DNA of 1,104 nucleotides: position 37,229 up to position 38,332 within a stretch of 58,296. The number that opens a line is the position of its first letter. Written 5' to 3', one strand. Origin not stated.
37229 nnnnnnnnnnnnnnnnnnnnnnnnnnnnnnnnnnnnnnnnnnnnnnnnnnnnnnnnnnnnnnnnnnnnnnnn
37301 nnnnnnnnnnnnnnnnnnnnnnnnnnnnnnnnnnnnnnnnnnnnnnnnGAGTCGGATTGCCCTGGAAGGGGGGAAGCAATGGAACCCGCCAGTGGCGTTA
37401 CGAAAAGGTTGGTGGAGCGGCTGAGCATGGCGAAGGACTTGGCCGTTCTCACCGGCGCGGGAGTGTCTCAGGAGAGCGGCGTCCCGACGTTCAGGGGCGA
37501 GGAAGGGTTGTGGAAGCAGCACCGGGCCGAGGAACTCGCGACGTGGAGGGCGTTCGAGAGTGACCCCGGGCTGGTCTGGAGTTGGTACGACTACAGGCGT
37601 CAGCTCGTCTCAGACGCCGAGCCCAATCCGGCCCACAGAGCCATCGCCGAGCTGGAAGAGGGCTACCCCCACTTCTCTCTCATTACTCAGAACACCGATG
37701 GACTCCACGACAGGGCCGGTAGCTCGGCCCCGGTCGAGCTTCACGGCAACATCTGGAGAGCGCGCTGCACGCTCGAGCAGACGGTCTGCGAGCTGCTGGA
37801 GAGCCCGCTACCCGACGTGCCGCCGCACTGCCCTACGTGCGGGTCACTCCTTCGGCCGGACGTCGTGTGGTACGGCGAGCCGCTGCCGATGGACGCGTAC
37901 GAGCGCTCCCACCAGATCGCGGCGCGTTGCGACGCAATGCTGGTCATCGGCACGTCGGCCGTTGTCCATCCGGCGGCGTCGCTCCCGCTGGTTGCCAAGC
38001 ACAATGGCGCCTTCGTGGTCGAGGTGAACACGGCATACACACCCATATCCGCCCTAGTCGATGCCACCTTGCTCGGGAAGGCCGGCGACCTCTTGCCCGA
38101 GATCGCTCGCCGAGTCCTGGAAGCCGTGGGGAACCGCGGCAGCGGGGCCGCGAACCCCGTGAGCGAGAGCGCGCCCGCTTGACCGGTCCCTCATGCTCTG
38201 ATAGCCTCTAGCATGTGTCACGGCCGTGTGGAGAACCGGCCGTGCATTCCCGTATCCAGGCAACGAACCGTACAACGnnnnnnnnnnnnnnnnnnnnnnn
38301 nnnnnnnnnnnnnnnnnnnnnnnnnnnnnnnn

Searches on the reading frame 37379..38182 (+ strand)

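Call 7: search_protein_families(library=pfam, proteins=[window:37379-38182:+], max_evalue=0.001)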
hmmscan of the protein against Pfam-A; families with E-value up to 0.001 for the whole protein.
window:37379-38182:+ (267 aa): 1 family
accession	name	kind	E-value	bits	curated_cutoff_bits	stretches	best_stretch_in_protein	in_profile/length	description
PF02146.23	SIR2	-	3.9e-49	167.5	24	1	26-198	1-180/180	Sir2 family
